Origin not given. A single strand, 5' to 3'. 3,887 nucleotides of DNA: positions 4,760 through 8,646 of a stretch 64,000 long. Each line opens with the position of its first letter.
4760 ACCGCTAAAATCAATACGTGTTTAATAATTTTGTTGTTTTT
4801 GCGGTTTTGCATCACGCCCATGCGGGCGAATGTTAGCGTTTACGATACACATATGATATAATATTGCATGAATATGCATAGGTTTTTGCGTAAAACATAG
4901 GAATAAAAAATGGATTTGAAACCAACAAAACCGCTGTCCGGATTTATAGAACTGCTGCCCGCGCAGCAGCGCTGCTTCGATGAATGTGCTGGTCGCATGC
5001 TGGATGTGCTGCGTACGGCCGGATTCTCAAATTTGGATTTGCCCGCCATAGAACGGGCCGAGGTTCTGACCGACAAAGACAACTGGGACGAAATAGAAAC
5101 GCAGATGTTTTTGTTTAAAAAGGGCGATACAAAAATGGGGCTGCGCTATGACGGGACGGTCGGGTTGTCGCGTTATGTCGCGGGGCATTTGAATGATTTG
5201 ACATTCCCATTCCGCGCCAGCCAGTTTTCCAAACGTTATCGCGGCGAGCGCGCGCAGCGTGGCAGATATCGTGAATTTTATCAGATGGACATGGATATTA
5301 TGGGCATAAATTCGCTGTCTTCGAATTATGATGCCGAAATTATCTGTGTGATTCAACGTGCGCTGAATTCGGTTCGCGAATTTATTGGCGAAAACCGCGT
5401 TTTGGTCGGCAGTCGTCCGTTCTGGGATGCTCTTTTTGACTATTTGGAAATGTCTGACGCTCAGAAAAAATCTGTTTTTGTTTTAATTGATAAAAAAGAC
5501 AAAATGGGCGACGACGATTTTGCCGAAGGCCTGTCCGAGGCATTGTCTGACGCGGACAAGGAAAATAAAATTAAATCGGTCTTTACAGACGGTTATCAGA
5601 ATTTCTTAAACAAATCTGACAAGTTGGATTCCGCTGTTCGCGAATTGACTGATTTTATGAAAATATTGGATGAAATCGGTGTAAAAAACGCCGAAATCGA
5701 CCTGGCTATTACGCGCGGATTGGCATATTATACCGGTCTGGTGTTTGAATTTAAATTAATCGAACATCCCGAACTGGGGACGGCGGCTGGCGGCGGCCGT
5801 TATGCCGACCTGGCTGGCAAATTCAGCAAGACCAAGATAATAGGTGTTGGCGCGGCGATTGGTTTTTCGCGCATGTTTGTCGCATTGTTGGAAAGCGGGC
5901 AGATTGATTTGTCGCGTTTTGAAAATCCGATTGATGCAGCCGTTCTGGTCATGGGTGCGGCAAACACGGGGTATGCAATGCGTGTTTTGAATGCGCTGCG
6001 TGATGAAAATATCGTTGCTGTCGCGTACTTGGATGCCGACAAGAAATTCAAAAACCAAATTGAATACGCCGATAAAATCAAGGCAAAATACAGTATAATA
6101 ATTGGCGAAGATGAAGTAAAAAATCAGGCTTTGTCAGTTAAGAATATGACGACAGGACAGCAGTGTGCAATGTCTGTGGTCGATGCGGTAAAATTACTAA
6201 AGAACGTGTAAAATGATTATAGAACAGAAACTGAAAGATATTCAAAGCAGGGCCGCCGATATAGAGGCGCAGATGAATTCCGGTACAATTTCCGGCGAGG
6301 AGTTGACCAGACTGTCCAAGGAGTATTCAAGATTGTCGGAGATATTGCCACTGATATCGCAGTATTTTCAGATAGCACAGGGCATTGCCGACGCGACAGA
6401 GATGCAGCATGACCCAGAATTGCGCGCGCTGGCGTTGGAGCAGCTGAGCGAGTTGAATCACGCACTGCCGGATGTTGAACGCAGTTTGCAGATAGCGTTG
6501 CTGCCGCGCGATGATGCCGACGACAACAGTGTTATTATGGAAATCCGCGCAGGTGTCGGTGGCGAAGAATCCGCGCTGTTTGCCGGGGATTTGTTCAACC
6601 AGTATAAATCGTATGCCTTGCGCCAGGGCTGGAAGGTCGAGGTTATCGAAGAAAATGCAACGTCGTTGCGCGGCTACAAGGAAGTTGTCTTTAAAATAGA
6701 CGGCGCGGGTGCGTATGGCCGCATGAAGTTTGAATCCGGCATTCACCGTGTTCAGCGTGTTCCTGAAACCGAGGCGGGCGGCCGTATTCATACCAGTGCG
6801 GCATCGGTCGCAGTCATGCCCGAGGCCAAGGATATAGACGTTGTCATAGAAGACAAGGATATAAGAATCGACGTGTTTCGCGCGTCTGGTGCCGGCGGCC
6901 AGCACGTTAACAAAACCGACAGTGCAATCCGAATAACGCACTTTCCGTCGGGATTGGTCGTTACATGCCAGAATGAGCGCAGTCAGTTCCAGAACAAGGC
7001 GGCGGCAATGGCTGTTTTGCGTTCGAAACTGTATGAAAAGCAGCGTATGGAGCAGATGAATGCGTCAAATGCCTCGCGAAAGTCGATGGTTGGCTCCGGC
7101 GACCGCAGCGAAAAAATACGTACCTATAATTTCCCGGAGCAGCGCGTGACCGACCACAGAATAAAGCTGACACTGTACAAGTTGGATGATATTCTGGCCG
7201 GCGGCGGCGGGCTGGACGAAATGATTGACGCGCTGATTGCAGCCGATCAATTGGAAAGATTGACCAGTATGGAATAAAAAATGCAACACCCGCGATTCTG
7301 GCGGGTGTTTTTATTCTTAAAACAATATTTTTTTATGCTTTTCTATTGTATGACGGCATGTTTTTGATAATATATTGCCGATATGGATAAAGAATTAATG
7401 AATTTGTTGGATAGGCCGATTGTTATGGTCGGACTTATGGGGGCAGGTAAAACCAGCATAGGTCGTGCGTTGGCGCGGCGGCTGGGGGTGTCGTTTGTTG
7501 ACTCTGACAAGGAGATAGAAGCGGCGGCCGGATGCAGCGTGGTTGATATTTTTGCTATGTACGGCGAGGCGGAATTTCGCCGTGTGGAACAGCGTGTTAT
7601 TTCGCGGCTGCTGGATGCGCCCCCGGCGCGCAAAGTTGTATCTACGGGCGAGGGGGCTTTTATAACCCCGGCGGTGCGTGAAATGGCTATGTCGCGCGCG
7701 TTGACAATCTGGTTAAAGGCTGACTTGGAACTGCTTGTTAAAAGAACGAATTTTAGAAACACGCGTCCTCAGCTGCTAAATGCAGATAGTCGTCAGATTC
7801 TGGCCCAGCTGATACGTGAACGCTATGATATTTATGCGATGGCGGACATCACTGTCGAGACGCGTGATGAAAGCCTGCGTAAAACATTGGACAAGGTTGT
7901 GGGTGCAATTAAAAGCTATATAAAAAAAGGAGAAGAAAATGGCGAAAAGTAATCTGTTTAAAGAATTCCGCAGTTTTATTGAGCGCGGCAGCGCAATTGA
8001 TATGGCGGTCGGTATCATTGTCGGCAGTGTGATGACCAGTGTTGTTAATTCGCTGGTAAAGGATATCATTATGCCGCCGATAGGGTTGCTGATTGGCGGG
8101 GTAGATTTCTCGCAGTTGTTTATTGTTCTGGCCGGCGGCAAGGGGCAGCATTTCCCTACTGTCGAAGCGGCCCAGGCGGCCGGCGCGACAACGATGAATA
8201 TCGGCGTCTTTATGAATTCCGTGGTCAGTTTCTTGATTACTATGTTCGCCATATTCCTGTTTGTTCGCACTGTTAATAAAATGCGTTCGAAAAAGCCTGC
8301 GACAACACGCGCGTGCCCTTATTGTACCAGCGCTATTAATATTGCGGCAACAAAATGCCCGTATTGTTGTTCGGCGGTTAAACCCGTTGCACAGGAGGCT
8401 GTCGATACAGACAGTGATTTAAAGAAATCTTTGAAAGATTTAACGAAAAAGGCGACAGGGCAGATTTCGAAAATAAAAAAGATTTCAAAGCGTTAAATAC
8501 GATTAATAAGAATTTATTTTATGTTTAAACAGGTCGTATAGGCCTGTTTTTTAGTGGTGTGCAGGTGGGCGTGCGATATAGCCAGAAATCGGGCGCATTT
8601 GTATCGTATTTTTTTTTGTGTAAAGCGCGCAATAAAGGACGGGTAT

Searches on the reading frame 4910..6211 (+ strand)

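Call 6: search_protein_families(library=pfam, proteins=[window:4910-6211:+], max_evalue=0.01)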
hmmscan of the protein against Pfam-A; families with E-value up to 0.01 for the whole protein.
window:4910-6211:+ (433 aa): 3 families
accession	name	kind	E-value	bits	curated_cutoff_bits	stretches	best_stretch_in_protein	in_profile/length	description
PF13393.11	tRNA-synt_His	-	1.1e-36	127.1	25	1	11-318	1-304/308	Histidyl-tRNA synthetase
PF03129.25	HGTP_anticodon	-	3.7e-15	56.3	21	1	343-432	2-93/94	Anticodon binding domain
PF00587.30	tRNA-synt_2b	-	3.5e-07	30.9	29.3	1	77-204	12-125/179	tRNA synthetase class II core domain (G, H, P, S and T)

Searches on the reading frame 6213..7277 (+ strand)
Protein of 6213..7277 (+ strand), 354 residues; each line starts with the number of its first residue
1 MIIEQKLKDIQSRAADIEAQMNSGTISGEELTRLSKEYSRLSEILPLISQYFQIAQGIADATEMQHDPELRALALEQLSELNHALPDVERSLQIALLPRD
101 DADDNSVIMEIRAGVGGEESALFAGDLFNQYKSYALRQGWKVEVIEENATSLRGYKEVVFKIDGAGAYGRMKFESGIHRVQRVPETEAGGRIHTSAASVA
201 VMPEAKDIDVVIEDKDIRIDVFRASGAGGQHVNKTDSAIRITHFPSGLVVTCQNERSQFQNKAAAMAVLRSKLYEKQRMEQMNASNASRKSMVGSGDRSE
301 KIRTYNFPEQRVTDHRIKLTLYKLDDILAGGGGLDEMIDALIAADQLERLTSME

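Call 6: search_protein_families(library=pfam, proteins=[window:6213-7277:+], max_evalue=0.01)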
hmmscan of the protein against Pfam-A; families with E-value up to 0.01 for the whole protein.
window:6213-7277:+ (354 aa): 2 families
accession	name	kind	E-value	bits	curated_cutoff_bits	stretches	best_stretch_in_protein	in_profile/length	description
PF03462.23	PCRF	-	7.2e-63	212.3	24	1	11-199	2-194/194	PCRF domain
PF00472.26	RF-1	-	4.4e-44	149.6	35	1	207-316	2-116/116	RF-1 domain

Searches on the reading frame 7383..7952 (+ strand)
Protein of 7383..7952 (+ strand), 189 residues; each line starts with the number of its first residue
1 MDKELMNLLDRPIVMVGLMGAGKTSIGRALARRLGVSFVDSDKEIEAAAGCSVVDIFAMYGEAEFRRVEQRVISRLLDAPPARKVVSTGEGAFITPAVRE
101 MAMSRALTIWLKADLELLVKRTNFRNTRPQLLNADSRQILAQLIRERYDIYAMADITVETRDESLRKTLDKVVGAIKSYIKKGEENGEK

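Call 6: search_protein_families(library=pfam, proteins=[window:7383-7952:+], max_evalue=0.01)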
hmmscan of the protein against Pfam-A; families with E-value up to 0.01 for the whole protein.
window:7383-7952:+ (189 aa): 7 families
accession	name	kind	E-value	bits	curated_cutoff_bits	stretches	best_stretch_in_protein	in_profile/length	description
PF01202.28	SKI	-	5.9e-41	140.7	22.1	1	19-176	1-158/159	Shikimate kinase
PF13671.12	AAA_33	-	1.4e-07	32.3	27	1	13-128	2-121/143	AAA domain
PF13238.12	AAA_18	-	6.5e-07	30.3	29.4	1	13-129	1-115/128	AAA domain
PF13189.12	Cytidylate_kin2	-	3.5e-05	24.5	28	1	17-48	6-37/176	Cytidylate kinase-like family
PF00004.35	AAA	-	0.0046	17.9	21.2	1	14-40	2-28/131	ATPase family associated with various cellular activities (AAA)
PF02367.23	TsaE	-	0.0075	16.7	26.6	0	12-40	23-52/128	Threonylcarbamoyl adenosine biosynthesis protein TsaE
PF13401.12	AAA_22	-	0.0085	16.8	27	0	11-62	6-56/130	AAA domain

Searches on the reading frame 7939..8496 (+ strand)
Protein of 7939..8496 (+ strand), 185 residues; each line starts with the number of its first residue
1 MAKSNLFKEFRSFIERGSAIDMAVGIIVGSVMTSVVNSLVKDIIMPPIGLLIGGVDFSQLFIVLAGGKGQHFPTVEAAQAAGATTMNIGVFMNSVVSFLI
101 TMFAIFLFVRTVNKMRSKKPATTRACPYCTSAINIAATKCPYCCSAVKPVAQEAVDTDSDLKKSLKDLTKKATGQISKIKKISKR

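Call 6: search_protein_families(library=pfam, proteins=[window:7939-8496:+], max_evalue=0.01)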
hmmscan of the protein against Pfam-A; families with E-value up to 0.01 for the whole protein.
window:7939-8496:+ (185 aa): 1 family
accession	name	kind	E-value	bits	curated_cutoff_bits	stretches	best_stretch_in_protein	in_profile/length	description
PF01741.23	MscL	-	6.5e-34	117.4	27.4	1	6-123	1-106/123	Large-conductance mechanosensitive channel, MscL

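Call 9: find_encoding_contigs(protein=window:7939-8496:+, flank=10000, max_places=10)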
Protein window:7939-8496:+ (185 aa): no gene with exactly this product is on record in the collection.
